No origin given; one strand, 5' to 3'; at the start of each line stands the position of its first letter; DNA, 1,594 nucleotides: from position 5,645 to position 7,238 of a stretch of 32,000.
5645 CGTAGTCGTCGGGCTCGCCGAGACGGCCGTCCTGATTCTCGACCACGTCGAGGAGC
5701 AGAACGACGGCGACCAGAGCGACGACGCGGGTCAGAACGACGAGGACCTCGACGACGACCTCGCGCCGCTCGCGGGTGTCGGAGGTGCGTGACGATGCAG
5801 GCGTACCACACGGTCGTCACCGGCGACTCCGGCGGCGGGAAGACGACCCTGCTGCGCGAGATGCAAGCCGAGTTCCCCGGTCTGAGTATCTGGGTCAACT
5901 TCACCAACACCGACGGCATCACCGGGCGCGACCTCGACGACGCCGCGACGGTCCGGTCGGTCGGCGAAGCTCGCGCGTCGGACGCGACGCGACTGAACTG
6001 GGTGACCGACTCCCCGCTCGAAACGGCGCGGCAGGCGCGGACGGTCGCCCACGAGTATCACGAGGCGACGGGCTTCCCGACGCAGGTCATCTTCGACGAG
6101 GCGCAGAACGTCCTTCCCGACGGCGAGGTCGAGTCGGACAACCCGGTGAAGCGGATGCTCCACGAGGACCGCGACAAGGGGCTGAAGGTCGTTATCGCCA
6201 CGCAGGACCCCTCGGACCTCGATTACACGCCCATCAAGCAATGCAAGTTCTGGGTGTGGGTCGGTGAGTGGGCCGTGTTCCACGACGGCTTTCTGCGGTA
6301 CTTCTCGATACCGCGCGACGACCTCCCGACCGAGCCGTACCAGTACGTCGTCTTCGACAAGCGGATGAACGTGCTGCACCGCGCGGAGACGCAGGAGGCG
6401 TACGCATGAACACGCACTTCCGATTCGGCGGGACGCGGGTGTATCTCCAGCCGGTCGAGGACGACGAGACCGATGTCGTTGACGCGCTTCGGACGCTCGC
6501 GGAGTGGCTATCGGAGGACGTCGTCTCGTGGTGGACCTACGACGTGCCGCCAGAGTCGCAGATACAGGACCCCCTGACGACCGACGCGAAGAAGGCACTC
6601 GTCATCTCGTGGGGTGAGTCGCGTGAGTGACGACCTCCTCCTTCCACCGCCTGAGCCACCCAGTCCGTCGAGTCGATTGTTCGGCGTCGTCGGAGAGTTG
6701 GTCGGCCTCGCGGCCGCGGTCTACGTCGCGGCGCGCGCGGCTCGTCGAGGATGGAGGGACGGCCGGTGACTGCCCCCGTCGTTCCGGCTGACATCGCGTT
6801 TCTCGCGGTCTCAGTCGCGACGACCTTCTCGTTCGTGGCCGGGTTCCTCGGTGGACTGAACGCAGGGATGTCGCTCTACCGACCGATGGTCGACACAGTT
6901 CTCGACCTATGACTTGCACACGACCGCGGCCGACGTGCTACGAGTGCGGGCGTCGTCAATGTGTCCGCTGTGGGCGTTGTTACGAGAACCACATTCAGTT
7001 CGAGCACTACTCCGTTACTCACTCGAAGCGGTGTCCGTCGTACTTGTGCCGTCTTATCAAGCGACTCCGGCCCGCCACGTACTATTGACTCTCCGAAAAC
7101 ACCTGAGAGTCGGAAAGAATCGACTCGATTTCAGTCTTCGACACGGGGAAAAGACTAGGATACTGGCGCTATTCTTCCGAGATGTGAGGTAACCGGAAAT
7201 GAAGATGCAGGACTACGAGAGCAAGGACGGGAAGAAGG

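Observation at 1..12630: Composite integrated element with a module layout I cannot assign to a known haloarchaeal virus or plasmid type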

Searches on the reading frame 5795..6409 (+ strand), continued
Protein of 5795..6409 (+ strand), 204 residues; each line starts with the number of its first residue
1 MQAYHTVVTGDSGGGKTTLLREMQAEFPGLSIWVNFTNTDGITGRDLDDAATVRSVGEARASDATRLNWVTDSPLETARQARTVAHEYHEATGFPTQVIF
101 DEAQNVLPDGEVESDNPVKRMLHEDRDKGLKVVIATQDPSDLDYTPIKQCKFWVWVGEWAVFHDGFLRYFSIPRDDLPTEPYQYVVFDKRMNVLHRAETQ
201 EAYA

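Call 85: search_dna_similar(query=L022:8533-10524:-, collection=phages, mode=protein, max_evalue=0.001, max_rows=15)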
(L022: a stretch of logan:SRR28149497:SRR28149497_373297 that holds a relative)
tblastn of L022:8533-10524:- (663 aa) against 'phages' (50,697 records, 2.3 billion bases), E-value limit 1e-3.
Records with a match: 15; places in all: 15; records where one place covers at least 80% of the query: 8.
Best place of each record, by identity: <60% 15.
By first word of the organism name: Microbacterium 6; Rhodococcus 3; His 2; His2 2; Haloarcula 2.
By host as written in the record: Microbacterium testaceum NRRL B-24232 6; - 2; Haloarcula hispanica 2; Haloarcula hispanica DSM 4426 2; Rhodococcus opacus PD631 2; Rhodococcus globerulus ATCC 25714 1.
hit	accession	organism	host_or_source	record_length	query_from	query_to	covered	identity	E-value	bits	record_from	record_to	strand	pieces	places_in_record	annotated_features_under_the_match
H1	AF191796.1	His 1 virus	-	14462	3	657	99%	46.5%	0e+0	618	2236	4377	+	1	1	DNA polymerase type B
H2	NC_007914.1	His 1 virus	Haloarcula hispanica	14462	3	657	99%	46.5%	0e+0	618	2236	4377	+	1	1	DNA polymerase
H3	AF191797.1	His2 virus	-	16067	3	638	96%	41.3%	6e-154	498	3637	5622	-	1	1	putative DNA polymerase type B | Region: DNA_pol_B_2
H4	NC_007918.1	His2 virus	Haloarcula hispanica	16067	3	638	96%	41.3%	6e-154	498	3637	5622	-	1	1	DNA polymerase | Region: DNA_pol_B_2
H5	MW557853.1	Haloarcula virus Hardyhisp2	Haloarcula hispanica DSM 4426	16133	3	638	96%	41.1%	1e-152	494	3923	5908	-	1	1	putative DNA polymerase type B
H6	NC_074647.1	Haloarcula virus Hardyhisp2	Haloarcula hispanica DSM 4426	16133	3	638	96%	41.1%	1e-152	494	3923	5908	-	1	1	putative DNA polymerase type B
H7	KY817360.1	Rhodococcus phage Toil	Rhodococcus opacus PD631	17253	75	612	81%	22.4%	5e-13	79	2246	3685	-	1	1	DNA polymerase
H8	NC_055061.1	Rhodococcus phage Toil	Rhodococcus opacus PD631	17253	75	612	81%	22.4%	5e-13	79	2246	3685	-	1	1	DNA polymerase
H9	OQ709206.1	Microbacterium phage SCoupsA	Microbacterium testaceum NRRL B-24232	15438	72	439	56%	26.6%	3e-10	70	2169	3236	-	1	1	7: DNA primase/polymerase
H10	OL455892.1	Microbacterium phage DesireeRose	Microbacterium testaceum NRRL B-24232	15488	72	439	56%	26.6%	7e-10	69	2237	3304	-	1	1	7: DNA primase/polymerase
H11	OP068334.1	Microbacterium phage LuzDeMundo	Microbacterium testaceum NRRL B-24232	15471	72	439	56%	26.5%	2e-9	67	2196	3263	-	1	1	7: DNA primase/polymerase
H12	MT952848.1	Microbacterium phage MuffinTheCat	Microbacterium testaceum NRRL B-24232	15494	72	439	56%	26.5%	2e-9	67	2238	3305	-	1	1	7: DNA primase/polymerase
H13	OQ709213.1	Microbacterium phage Bee17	Microbacterium testaceum NRRL B-24232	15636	72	439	56%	26.3%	4e-10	69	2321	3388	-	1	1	8: DNA primase/polymerase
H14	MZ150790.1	Microbacterium phage Badulia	Microbacterium testaceum NRRL B-24232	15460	72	439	56%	26.2%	3e-10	70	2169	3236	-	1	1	7: DNA primase/polymerase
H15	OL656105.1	Rhodococcus phage P19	Rhodococcus globerulus ATCC 25714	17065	75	433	54%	25.9%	1e-7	61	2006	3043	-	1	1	DNA polymerase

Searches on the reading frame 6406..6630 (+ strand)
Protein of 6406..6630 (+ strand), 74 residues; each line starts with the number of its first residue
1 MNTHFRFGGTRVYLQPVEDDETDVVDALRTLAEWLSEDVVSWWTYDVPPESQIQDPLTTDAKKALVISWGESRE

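Call 7: search_protein_families(library=pfam, max_evalue=0.1, proteins=[window:6406-6630:+])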
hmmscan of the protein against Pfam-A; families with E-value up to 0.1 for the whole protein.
window:6406-6630:+ (74 aa): 0 families

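Call 9: search_protein_families(library=phrogs, max_evalue=0.1, proteins=[window:6406-6630:+])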
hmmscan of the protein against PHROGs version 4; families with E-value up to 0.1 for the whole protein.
window:6406-6630:+ (74 aa): 1 family
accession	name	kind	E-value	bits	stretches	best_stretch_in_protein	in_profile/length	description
phrog_26624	-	unknown function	0.077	14.3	0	10-57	8-55/78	-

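Call 56: search_protein_families(library=padloc, max_evalue=0.01, proteins=[window:6406-6630:+])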
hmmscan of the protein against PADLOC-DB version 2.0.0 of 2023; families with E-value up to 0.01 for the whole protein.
window:6406-6630:+ (74 aa): 0 families

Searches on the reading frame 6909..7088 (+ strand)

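Call 7: search_protein_families(library=pfam, max_evalue=0.1, proteins=[window:6909-7088:+])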
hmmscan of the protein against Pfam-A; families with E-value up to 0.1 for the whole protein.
window:6909-7088:+ (59 aa): 1 family
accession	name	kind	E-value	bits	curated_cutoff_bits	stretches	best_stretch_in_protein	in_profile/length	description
PF04236.20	Transp_Tc5_C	-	0.06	14.2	27.4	1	9-42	29-63/63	Tc5 transposase C-terminal domain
